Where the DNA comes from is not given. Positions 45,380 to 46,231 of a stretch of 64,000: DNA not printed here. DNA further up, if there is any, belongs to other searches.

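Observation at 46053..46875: Tandem duplication of an ankyrin gene cassette that carried its promoter and a relic of the upstream gene's 3' end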

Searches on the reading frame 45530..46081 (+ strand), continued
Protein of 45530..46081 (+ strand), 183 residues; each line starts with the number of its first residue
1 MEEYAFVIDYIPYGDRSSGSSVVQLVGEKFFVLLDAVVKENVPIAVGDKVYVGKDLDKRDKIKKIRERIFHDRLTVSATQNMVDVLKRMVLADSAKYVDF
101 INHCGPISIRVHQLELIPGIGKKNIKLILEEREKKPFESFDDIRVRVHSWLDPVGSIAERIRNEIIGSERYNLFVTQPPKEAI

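Call 24: find_related_loci(query=window:45530-46081:+, collection=genome_contigs, flank=4000)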
Query window:45530-46081:+ (183 aa) in genome_contigs; peptide patterns used: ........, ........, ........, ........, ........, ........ (x = any residue, [..] = any of these).
234 stretches matched a pattern; 115 encode a relative of the query (tblastn E <= 1e-3); the best 80 are kept; 80 distinct loci.
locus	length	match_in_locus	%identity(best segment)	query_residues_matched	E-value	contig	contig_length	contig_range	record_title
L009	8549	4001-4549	91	1-183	2e-111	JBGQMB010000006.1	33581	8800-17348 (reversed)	MAG: Candidatus Micrarchaeia archaeon isolate OBJ2_061818_150_3 k141_411849_length_33581_cov_13.5244, whole genome shotg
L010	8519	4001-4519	55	1-175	5e-62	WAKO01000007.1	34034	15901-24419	MAG: Candidatus Micrarchaeota archaeon isolate S012_111_esom k151_227106, whole genome shotgun sequence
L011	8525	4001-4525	53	1-175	3e-61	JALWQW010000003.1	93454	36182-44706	MAG: Candidatus Micrarchaeota archaeon isolate M2_metabat1_scaf2bin.103 M2_NODE_126_length_93454_cov_3.493351, whole gen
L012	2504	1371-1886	47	1-177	4e-48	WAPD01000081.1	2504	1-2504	MAG: Candidatus Micrarchaeota archaeon isolate S143_144_esom k151_418594, whole genome shotgun sequence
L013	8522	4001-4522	47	2-175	6e-47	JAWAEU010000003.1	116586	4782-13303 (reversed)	MAG: Candidatus Anstonellaceae archaeon isolate QQ_201907_bins_162 QQ_201907_bins_162_scaffold_3, whole genome shotgun s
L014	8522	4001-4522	48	2-175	5e-49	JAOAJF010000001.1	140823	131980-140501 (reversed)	MAG: Candidatus Micrarchaeota archaeon isolate SKW163 NODE_1_length_140823_cov_3.972838, whole genome shotgun sequence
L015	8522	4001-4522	47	2-175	2e-46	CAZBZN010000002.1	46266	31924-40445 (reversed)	MAG TPA_asm: Candidatus Micrarchaeota archaeon isolate SRP141559_co1_230 genome assembly, contig: NODE_213_length_46266_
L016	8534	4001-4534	46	1-179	3e-46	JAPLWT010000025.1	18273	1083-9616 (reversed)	MAG: Candidatus Micrarchaeota archaeon isolate LacPavin_0920_SED3_MAG_48_13 LacPavin_0920_SED3_scaffold_930715, whole ge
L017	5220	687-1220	46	1-179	6e-46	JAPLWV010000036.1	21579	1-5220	MAG: Candidatus Micrarchaeota archaeon isolate LacPavin_0920_SED5_MAG_46_22 LacPavin_0920_SED5_scaffold_3007034, whole g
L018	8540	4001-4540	47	2-180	2e-45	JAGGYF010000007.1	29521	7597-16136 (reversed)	MAG: Candidatus Iainarchaeum archaeon isolate AUK171 PB_MBMC_125_c_000000000016, whole genome shotgun sequence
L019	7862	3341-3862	45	2-175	6e-45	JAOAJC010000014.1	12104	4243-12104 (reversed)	MAG: Candidatus Pacearchaeota archaeon isolate SKW152 NODE_14_length_12104_cov_4.426208, whole genome shotgun sequence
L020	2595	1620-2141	43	2-175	8e-45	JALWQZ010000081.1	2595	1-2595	MAG: Candidatus Micrarchaeota archaeon isolate M2_metabat1_scaf2bin.114 M2_NODE_92294_length_2595_cov_2.342788, whole ge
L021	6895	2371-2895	48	2-175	9e-45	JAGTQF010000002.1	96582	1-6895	MAG: Candidatus Bathyarchaeota archaeon isolate JZ_bin_36.3 JZ_bin_36.3_NODE_2, whole genome shotgun sequence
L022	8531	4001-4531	41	2-178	4e-44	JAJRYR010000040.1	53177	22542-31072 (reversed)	MAG: archaeon isolate Dive96_bin3.446 k141_2238480, whole genome shotgun sequence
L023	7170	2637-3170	46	2-178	3e-43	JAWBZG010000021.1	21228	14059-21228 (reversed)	MAG: Candidatus Bathyarchaeia archaeon isolate JZ-1_201901_bins_53 JZ-1_201901_bins_53_scaffold_21, whole genome shotgun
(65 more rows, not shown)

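Call 43: search_protein_families(library=pfam, proteins=[L009:5755-6315:+], max_evalue=0.001)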
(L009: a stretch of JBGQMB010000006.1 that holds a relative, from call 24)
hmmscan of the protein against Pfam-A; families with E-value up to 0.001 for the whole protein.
L009:5755-6315:+ (186 aa): 6 families
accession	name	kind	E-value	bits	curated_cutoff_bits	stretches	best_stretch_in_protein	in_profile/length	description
PF12796.13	Ank_2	-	2.3e-31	108.6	27.3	3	45-136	1-90/90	Ankyrin repeats (3 copies)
PF00023.36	Ank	-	3.8e-17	61.9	21.1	2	106-136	2-32/33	Ankyrin repeat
PF13637.12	Ank_4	-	5.8e-15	55.5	22.7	2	78-125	2-49/50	Ankyrin repeats (many copies)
PF13606.12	Ank_3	-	2.1e-10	40.2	22.3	0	106-134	2-30/30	Ankyrin repeat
PF24521.3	Ank_KRIT1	-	7.2e-07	29.5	80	1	42-98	19-71/149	KRIT1 ankyrin-repeats domain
PF13857.12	Ank_5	-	5.8e-06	27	27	0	99-146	9-56/56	Ankyrin repeats (many copies)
